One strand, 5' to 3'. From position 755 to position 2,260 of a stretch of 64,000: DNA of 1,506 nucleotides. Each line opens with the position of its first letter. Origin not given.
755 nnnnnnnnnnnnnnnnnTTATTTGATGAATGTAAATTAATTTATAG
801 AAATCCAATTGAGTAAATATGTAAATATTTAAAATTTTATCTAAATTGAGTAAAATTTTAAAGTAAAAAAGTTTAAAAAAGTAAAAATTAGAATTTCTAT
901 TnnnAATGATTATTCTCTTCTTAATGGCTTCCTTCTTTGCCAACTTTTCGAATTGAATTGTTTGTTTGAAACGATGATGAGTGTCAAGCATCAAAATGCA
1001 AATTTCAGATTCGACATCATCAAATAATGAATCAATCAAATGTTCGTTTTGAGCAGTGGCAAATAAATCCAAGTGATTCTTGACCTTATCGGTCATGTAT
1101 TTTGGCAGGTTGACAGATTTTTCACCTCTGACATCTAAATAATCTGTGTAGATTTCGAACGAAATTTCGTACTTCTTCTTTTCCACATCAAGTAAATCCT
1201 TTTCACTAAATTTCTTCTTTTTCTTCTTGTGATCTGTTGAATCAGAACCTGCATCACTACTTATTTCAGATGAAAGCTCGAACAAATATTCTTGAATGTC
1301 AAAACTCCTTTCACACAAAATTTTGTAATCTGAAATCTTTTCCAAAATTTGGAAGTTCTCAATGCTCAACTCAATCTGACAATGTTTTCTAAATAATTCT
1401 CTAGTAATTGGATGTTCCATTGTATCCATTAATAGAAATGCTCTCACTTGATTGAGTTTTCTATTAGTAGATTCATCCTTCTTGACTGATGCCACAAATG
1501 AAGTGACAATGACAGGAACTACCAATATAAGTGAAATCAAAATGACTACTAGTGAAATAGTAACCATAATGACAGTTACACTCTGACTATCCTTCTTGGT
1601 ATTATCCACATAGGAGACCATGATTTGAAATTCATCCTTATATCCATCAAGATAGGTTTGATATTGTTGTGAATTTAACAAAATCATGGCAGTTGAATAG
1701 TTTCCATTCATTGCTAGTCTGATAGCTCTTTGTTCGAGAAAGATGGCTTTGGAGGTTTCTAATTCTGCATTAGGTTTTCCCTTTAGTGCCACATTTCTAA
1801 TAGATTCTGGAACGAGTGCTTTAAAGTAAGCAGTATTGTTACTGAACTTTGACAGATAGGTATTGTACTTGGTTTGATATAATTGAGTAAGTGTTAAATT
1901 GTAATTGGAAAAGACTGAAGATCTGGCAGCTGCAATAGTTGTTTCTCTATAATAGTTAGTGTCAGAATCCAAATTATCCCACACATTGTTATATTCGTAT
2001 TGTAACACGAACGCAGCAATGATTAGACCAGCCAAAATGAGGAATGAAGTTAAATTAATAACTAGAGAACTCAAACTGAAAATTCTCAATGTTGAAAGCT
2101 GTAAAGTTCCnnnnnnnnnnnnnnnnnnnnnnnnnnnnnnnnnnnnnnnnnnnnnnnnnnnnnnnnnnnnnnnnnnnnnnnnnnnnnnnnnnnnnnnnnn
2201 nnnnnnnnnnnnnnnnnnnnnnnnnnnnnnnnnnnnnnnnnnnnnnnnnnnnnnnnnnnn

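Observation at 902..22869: Two paralogous 'periplasmic-sensor-like' two-TM proteins with cytoplasmic RGS domains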

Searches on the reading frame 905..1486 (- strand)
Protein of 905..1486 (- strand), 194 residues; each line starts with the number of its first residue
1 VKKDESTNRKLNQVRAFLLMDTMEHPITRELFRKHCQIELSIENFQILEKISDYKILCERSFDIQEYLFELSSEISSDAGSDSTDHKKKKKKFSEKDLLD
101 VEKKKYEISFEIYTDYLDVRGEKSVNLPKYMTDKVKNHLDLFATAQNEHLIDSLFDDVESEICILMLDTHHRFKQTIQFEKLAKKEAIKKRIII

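Call 22: search_solved_structures(query=A4, max_evalue=10, show_alignments=3)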
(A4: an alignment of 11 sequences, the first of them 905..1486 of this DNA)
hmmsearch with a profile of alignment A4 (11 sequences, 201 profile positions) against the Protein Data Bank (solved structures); distinct sequences matched with E-value up to 10: 15.
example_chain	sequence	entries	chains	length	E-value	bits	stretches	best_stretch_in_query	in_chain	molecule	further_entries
4p99_A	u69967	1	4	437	0.003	20.4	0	103-135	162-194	MpAFP_RII tetra-tandemer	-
2i59_A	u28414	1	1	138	0.067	16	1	19-61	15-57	Regulator of G-protein signaling 10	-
4i17_A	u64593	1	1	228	0.075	15.9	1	108-149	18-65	hypothetical protein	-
2ihb_B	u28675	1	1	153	0.076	15.8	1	9-61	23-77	Regulator of G-protein signalling 10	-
2dlr_A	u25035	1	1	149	0.11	15.3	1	20-61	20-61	Regulator of G-protein signaling 10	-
9ygm_Sf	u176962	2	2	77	0.15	14.9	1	93-144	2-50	40S ribosomal protein eS31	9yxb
2oj4_A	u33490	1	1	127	0.17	14.7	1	116-166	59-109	Regulator of G-protein signaling 3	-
5do9_B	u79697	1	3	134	0.17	14.7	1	116-146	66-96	Regulator of G-protein signaling 8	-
2ode_B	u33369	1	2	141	0.18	14.6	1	116-147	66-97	Regulator of G-protein signaling 8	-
2ihd_A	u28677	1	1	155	0.27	14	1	116-146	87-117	Regulator of G-protein signaling 8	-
1o1u_A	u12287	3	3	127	0.41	13.5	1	47-135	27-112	Gastrotropin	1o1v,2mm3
5l8i_A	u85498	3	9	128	0.42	13.4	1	47-135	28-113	Gastrotropin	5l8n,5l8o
6am3_X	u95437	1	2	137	0.58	13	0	22-56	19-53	Regulator of G-protein signaling 17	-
1fqi_A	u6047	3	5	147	0.93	12.3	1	16-56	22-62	REGULATOR OF G-PROTEIN SIGNALING 9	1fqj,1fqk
6gie_A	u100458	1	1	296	1.2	12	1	66-133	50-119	33-36 kDa outer membrane protein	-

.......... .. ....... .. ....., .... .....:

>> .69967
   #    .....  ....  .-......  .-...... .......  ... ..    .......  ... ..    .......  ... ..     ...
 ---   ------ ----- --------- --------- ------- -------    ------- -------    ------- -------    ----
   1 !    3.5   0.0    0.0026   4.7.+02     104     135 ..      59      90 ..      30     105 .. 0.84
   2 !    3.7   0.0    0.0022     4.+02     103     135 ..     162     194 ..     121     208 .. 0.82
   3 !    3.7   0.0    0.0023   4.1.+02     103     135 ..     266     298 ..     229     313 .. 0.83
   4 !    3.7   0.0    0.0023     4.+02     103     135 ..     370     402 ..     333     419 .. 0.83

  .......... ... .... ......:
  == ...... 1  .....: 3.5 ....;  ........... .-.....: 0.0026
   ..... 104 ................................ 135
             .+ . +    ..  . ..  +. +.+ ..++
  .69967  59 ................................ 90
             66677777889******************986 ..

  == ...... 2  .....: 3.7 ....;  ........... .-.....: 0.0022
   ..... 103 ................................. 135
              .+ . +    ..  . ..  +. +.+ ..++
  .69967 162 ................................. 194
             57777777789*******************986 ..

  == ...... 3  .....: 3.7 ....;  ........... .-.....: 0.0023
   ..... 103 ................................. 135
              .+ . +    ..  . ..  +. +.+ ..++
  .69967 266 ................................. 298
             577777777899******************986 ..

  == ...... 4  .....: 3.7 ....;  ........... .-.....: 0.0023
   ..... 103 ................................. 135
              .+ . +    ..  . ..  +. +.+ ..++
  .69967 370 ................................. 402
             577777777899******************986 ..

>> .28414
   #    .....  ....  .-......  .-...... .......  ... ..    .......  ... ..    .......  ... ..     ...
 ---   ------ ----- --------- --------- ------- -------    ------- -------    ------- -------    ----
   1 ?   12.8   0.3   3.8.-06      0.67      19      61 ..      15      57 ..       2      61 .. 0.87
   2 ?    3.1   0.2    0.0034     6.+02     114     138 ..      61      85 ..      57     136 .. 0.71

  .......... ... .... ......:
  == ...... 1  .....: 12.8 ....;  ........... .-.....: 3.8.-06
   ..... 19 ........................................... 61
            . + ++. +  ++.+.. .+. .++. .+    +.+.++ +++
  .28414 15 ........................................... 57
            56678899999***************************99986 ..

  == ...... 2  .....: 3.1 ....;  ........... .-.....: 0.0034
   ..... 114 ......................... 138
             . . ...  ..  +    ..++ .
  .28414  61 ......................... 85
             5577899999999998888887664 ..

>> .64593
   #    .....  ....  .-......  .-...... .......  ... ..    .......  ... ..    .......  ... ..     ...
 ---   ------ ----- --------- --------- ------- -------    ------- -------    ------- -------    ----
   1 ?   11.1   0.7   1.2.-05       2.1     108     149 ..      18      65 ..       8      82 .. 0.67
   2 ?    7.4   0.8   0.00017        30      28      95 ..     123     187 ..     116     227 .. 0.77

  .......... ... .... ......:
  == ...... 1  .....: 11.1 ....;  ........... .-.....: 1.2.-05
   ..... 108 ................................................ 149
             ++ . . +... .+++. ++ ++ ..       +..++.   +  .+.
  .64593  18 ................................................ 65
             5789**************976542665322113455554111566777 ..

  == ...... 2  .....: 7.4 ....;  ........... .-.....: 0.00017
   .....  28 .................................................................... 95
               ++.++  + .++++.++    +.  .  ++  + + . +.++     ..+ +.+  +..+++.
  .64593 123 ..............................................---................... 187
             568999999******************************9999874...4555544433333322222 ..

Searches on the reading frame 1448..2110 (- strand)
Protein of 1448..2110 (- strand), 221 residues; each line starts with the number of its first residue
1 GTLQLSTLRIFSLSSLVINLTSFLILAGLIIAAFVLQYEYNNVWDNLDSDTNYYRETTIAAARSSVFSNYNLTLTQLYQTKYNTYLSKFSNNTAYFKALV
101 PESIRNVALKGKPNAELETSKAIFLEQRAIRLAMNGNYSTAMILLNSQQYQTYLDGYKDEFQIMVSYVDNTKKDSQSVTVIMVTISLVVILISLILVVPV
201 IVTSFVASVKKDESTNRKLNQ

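Call 25: predict_structure(alignment_id=A3)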
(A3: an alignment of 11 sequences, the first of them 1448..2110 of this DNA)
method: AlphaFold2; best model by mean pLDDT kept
length: 221 residues; sequences in the alignment: 11
mean_pLDDT: 84.0   pTM: 0.63
mean pLDDT of the five models: 84.0, 82.0, 80.7, 79.5, 77.7
residues with pLDDT >= 90: 75; 70-90: 128; 50-70: 15; < 50: 3
segments of 3 or more residues with pLDDT < 50: 1-3
pLDDT, mean of each block of 10 residues (from residue 1): 57 78 83 81 75 92 95 96 95 85 85 86 96 96 96 87 85 81 81 79 75 67 65
secondary structure, 60 per line:
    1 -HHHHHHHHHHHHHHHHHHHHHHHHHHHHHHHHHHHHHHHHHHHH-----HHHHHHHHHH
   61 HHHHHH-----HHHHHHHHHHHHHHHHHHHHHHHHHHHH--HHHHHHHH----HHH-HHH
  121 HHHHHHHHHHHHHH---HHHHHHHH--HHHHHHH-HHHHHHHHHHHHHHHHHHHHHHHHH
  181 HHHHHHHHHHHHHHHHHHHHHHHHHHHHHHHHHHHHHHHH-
elements in order: H2-45 H51-66 H72-99 H102-109 H118-134 H138-145 H148-154 H156-220

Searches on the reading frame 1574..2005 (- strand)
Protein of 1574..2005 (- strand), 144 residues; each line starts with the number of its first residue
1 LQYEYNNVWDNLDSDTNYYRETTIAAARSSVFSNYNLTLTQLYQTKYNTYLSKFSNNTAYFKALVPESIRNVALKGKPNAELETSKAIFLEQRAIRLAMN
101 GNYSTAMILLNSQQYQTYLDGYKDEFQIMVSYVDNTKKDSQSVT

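Call 23: search_protein_representatives(alignment_id=A2)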
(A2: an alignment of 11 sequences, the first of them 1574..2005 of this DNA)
Query: 11 sequences, 144 profile positions. Proteins with E-value up to 0.001 (for the whole library): 16; up to 1e-10: 11; up to 1e-30: 9. The best 16 are listed.
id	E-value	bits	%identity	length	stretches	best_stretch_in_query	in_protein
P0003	3.0e-56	205.6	-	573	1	2-144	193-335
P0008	3.6e-52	192.4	-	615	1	2-144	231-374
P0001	7.8e-52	191.3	-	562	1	2-143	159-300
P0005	1.4e-50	187.2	-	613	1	2-143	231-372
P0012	6.3e-50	185.1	-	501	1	2-144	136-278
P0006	4.5e-49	182.4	-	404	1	3-143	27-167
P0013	2.6e-37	144.2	-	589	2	6-144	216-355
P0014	4.3e-37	143.5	-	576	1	3-143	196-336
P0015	1.8e-34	135.0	-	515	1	2-142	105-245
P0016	2.5e-14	69.7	-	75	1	77-143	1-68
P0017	2.3e-12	63.3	-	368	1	18-142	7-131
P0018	5.7e-05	39.4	-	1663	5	78-107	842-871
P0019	1.2e-04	38.3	-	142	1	3-44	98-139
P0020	1.6e-04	37.9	-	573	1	4-142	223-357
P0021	3.9e-04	36.7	-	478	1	17-136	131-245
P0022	7.4e-04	35.7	-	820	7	75-114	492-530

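Call 28: search_protein_families(library=pfam, proteins=[P0018, P0022, P0020, P0021, P0017, P0013], max_evalue=0.01)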
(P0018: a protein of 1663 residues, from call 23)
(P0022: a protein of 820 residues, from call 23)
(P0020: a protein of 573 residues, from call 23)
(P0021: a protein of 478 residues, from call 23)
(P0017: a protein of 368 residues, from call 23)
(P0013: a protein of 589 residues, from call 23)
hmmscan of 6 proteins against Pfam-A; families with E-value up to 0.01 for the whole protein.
P0018 (1663 aa): 3 families
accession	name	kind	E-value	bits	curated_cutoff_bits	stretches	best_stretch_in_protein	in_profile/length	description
PF18657.6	YDG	-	1.1e-139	455.5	25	10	1082-1175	1-83/85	YDG domain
PF16640.11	Big_3_5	-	4.9e-29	101.2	35.5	2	1377-1469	1-87/88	Bacterial Ig-like domain (group 3)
PF18676.6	MBG_2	-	8.2e-28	97.3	25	2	1288-1367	1-72/72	MBG domain (YGX type)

P0022 (820 aa): 13 families
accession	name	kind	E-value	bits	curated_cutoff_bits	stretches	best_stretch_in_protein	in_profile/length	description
PF13424.12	TPR_12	-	2.9e-13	50.2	30.1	0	475-528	15-70/77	Tetratricopeptide repeat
PF07719.23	TPR_2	-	2.4e-10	40.1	27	0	503-527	1-25/34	Tetratricopeptide repeat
PF00515.34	TPR_1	-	6.1e-09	35.8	27.8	0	503-524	1-22/34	Tetratricopeptide repeat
PF09136.16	Glucodextran_B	-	1.2e-07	32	27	0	421-461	23-63/83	Glucodextranase, domain B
PF24603.1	TPR_30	-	4.7e-07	30.6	29.7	0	577-638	6-67/100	Tetratricopeptide repeat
PF20308.4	TPR-S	-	2.6e-06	28.4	27.6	0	698-744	2-47/102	Tetratricopeptide Repeats-Sensor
PF14559.12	TPR_19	-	5.1e-06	27.1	25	0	694-747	3-57/68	Tetratricopeptide repeat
PF13374.12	TPR_10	-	4.3e-05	23.8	27.5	0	397-421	2-26/42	Tetratricopeptide repeat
PF12921.12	ATP13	-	0.00017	21.9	26.7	0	505-536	55-86/114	Mitochondrial ATPase expression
PF12895.13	ANAPC3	-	0.00083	20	27.2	0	389-454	18-80/82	Anaphase-promoting complex, cyclosome, subunit 3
PF13176.12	TPR_7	-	0.0018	18.7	27.9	0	724-739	8-23/36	Tetratricopeptide repeat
PF13428.12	TPR_14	-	0.005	17.8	23.5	0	506-535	4-33/44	Tetratricopeptide repeat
PF04212.24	MIT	-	0.0089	16.5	30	0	713-737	2-26/66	MIT (microtubule interacting and transport) domain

P0020 (573 aa): 1 family
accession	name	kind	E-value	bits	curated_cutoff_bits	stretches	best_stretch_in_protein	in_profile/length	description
PF00615.24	RGS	-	2.4e-08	34.8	23.9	1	409-557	4-116/117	Regulator of G protein signaling domain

P0021 (478 aa): 2 families
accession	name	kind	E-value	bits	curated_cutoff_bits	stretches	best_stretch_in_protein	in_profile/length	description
PF00615.24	RGS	-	1.9e-08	35.2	23.9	1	304-461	5-116/117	Regulator of G protein signaling domain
PF13233.12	Complex1_LYR_2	-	0.009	17.1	22.3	0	303-351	20-71/80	Complex1_LYR-like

P0017 (368 aa): 1 family
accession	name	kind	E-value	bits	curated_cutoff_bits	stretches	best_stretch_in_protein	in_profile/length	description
PF00615.24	RGS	-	4.9e-08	33.8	23.9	1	182-353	3-116/117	Regulator of G protein signaling domain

P0013 (589 aa): 1 family
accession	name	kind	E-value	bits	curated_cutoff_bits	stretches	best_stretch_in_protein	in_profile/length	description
PF00615.24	RGS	-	1.4e-05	25.9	23.9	1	404-569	3-110/117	Regulator of G protein signaling domain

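Call 29: list_cluster_members(proteins=[P0012, P0013, P0014, P0015, P0017, P0020, P0021, P0006, P0011])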
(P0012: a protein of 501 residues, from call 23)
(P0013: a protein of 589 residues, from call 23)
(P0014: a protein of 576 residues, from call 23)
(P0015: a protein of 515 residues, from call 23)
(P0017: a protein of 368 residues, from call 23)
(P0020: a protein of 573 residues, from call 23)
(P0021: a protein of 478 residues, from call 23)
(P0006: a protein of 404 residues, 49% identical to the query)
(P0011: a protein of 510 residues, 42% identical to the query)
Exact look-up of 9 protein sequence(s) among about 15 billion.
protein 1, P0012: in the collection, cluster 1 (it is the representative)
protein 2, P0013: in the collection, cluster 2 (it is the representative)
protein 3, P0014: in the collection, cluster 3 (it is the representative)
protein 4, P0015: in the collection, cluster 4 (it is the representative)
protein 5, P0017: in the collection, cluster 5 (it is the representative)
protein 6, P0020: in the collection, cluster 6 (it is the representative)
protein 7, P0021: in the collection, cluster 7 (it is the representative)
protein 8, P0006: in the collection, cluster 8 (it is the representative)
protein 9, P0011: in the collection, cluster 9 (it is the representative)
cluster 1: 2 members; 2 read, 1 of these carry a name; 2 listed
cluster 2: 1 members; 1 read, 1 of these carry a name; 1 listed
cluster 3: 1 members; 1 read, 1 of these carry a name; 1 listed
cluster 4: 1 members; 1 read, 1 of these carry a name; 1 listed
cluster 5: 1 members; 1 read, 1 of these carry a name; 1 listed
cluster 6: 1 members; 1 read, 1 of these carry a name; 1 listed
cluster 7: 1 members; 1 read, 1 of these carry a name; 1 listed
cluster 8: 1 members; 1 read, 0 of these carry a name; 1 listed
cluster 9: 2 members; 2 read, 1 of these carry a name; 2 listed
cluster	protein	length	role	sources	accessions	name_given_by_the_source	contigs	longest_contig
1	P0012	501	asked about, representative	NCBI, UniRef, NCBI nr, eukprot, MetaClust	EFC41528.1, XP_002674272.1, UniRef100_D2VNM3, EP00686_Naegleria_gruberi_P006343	predicted protein [Naegleria gruberi] | Predicted protein n=1 Tax=Naegleria gruberi TaxID=5762 RepID=D2VNM3_NAEGR | uncharacterized protein NAEGRDRAFT_80658 [Naegleria gruberi]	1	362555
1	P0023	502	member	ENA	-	-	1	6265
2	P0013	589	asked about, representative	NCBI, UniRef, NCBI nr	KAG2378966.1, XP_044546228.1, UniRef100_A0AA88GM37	hypothetical protein C9374_007604 [Naegleria lovaniensis] | RGS domain-containing protein n=1 Tax=Naegleria lovaniensis TaxID=51637 ... | uncharacterized protein C9374_007604 [Naegleria lovaniensis]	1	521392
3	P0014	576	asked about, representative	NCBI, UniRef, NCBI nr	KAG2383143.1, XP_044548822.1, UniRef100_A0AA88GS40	hypothetical protein C9374_004480 [Naegleria lovaniensis] | RGS domain-containing protein n=1 Tax=Naegleria lovaniensis TaxID=51637 ... | uncharacterized protein C9374_004480 [Naegleria lovaniensis]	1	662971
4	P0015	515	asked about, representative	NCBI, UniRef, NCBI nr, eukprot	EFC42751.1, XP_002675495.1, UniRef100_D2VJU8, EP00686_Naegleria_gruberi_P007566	predicted protein [Naegleria gruberi] | Predicted protein n=1 Tax=Naegleria gruberi TaxID=5762 RepID=D2VJU8_NAEGR | uncharacterized protein NAEGRDRAFT_50142 [Naegleria gruberi]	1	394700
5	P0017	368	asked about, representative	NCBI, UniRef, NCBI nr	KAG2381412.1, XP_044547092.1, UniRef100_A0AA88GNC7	hypothetical protein C9374_006401 [Naegleria lovaniensis] | RGS domain-containing protein n=1 Tax=Naegleria lovaniensis TaxID=51637 ... | uncharacterized protein C9374_006401 [Naegleria lovaniensis]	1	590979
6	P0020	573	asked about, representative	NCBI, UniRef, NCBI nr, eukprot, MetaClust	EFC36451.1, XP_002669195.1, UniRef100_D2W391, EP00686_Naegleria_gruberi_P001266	RGS domain-containing protein [Naegleria gruberi] | RGS domain-containing protein n=1 Tax=Naegleria gruberi TaxID=5762 RepID=D2W391_NAEGR | XP_002669195.1 RGS domain-containing protein [Naegleria gruberi strain NEG-M]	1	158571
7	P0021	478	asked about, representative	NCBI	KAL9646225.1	hypothetical protein ABK040_008098 [Willaertia magna]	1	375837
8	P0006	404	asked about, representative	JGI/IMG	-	-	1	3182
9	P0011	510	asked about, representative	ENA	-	-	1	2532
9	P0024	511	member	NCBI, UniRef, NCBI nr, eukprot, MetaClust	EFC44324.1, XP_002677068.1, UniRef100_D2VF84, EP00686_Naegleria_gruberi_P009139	hypothetical protein NAEGRDRAFT_58017 [Naegleria gruberi] | RGS domain-containing protein n=2 Tax=Naegleria gruberi TaxID=5762 RepID=D2VF84_NAEGR | uncharacterized protein NAEGRDRAFT_58017 [Naegleria gruberi]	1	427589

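Call 37: search_protein_families(library=pfam, alignment_id=A2, max_evalue=10)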
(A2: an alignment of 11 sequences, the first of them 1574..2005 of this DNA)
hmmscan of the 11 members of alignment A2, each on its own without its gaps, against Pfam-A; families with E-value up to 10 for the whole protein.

A. member 1, window:1574-2005:- (144 aa): 0 families

B. families by the number of members that match (of 11 scanned): 7 families
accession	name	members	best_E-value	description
PF18383.6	IFT81_CH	1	0.0097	Intraflagellar transport 81 calponin homology domain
PF09372.15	PRANC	1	0.022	PRANC domain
PF17614.7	FPV060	1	0.038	Viral CC-type chemokine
PF18857.6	LPD38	1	0.068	Large polyvalent protein associated domain 38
PF05913.16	MupG_C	1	0.073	6-phospho-N-acetylmuramidase, C-terminal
PF01731.26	Arylesterase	1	0.074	Arylesterase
PF02423.21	OCD_Mu_crystall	1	0.16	Ornithine cyclodeaminase/mu-crystallin family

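Call 61: search_solved_structures(query=A2, max_evalue=10, show_alignments=0)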
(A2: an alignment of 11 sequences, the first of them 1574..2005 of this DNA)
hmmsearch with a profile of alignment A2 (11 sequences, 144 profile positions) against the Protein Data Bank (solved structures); distinct sequences matched with E-value up to 10: 0.

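Call 64: find_homologous_proteins(query=A2, max_evalue=0.001)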
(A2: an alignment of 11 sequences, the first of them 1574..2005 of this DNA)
Query A2 (11 sequences) (144 aa, profile of the alignment): 1 proteins with E <= 0.001 among 668 candidates.
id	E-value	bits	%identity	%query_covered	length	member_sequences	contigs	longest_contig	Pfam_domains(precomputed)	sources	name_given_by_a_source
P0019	3.8e-4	38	36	23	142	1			-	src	-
